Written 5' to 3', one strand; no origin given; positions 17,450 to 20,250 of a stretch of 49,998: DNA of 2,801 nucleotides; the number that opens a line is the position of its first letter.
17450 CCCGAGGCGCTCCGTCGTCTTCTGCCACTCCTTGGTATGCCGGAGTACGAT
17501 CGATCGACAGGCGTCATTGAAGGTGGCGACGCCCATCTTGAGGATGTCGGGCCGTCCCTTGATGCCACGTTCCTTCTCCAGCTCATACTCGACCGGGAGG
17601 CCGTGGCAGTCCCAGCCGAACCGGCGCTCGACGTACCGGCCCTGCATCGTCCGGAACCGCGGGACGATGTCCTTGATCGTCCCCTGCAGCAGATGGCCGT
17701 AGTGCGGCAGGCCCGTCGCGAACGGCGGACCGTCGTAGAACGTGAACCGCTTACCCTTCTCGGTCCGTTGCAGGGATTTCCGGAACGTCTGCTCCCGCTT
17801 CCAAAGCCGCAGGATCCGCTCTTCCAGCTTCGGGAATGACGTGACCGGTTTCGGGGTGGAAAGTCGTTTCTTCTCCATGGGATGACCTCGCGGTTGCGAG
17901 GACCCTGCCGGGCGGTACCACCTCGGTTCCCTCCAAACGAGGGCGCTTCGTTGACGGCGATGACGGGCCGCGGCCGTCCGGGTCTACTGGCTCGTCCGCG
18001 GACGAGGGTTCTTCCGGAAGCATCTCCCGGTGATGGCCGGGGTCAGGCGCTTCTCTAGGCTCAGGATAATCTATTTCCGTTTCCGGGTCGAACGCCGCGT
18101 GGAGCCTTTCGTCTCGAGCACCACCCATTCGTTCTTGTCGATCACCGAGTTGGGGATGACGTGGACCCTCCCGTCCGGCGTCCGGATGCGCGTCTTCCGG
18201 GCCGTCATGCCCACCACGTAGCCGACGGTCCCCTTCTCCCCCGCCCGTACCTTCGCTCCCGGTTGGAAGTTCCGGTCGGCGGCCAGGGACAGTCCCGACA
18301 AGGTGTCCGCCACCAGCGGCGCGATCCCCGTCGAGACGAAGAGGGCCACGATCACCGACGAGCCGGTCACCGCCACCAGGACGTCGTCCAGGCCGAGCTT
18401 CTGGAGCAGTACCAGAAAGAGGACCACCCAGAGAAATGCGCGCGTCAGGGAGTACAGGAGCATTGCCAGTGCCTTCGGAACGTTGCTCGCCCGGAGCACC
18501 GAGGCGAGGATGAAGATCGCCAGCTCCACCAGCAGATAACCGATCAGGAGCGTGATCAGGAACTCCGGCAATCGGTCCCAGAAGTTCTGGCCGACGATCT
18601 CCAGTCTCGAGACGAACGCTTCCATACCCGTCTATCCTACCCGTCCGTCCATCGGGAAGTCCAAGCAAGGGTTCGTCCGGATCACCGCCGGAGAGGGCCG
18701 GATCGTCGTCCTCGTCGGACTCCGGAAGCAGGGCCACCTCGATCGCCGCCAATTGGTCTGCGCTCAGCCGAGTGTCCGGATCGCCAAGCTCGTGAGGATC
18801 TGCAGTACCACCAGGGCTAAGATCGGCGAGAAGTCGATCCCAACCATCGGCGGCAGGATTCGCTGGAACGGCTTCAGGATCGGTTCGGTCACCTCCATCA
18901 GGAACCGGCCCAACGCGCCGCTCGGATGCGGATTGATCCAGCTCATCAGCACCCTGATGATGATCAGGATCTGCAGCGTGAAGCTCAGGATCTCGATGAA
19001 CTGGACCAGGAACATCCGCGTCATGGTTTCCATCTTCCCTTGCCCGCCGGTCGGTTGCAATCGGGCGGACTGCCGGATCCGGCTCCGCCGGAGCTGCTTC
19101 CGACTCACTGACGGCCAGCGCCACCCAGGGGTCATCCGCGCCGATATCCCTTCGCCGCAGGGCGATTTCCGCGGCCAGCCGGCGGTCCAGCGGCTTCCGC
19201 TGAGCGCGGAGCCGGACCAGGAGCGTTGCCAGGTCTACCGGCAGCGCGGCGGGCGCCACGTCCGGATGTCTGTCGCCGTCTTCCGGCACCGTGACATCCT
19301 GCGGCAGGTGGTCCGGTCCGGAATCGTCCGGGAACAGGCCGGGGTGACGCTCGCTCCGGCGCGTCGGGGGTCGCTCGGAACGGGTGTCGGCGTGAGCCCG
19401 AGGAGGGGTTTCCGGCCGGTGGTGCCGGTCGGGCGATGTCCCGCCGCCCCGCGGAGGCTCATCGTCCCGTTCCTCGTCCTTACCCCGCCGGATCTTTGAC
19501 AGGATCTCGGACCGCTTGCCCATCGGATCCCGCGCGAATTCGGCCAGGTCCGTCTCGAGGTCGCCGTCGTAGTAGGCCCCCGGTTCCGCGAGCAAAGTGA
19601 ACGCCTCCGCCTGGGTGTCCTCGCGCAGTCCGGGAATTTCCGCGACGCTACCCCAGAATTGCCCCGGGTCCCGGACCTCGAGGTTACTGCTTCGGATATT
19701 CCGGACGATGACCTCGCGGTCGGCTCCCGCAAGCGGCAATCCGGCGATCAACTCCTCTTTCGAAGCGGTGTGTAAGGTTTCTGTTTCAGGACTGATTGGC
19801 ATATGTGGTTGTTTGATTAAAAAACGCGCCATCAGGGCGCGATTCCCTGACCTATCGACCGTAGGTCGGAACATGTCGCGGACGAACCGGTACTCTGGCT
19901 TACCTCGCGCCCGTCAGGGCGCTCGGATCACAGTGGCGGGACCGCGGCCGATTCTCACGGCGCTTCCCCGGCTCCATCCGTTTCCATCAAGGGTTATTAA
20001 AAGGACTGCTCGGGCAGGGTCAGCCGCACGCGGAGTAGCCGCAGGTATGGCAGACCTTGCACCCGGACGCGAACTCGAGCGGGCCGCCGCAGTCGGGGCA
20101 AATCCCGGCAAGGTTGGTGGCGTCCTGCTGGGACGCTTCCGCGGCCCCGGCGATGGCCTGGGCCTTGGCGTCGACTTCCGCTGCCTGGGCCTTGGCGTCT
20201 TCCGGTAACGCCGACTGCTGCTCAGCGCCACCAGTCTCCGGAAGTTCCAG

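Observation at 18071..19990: Cobalamin riboswitch 3' of the B12-dependent RNR gates an uncharacterised ORF + YggT + mini-MscS module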

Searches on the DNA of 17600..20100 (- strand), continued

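Call 55: search_rna_families(sources=[L006, L007, L008], threshold=evalue, max_evalue=0.1)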
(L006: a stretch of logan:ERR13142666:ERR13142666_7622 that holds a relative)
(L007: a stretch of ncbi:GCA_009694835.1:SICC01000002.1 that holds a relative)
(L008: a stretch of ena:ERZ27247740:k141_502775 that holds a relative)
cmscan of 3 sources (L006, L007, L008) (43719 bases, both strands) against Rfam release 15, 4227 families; matches with E-value up to 0.1: 4.
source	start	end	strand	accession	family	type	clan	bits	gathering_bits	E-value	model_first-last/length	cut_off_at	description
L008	4933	5013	+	RF01482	AdoCbl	Cis-reg; riboswitch;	CL00101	46.5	50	1.5e-05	19-102/149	no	AdoCbl (Cobalamin/B12) riboswitch aptamer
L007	5640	5816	+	RF01482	AdoCbl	Cis-reg; riboswitch;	CL00101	43.2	50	9.1e-05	1-149/149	no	AdoCbl (Cobalamin/B12) riboswitch aptamer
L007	7564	7723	+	RF00230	T-box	Cis-reg; leader;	-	39.5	93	2e-05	1-219/219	no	T-box leader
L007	7323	7371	+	RF03163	c4-a1b1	Gene; antisense;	CL00128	25.7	46.7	0.018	1-53/53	no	a1, b1 targets of C4 antisense RNA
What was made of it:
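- On Cobalamin riboswitch (Rfam RF00174, clan CL00101): L007 and L008 hit RF01482 best, at 43-46 bits against GA 50 (call 55).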

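Call 65: search_rna_families(sources=[L010, L011, L012], threshold=evalue, max_evalue=0.1)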
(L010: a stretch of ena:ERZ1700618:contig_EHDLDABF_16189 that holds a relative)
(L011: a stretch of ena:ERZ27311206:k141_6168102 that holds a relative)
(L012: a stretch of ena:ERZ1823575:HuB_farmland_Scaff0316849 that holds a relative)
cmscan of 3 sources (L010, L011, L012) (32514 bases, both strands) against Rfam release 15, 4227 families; matches with E-value up to 0.1: 2.
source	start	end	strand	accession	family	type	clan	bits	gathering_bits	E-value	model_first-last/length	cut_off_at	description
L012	5175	5313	+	RF00174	Cobalamin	Cis-reg; riboswitch;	CL00101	46.6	31.5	8.1e-09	1-189/189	no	Cobalamin riboswitch aptamer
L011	5590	5698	+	RF00174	Cobalamin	Cis-reg; riboswitch;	CL00101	43.3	31.5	7.2e-08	1-189/189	no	Cobalamin riboswitch aptamer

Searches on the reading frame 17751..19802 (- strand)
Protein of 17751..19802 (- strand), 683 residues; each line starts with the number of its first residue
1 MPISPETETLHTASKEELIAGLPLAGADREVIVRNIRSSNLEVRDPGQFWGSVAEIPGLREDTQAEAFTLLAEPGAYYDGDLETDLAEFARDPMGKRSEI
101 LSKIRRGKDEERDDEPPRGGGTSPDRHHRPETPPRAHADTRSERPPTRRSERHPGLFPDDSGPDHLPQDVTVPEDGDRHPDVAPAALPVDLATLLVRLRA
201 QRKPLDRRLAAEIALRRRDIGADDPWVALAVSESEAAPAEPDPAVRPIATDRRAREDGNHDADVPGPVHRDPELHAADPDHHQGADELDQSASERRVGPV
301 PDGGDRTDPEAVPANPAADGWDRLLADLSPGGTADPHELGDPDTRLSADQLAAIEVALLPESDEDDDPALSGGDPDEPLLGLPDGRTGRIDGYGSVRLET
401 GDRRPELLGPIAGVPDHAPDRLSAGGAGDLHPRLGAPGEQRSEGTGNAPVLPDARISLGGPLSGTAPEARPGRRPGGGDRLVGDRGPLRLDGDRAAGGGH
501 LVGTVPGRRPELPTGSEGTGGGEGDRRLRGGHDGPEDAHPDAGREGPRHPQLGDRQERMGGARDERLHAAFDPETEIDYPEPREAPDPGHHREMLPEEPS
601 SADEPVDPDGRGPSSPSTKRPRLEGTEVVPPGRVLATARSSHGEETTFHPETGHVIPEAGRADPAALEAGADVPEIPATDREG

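Call 8: search_protein_families(library=pfam, proteins=[window:17751-19802:-], max_evalue=0.1)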
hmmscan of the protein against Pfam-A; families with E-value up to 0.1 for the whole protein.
window:17751-19802:- (683 aa): 0 families
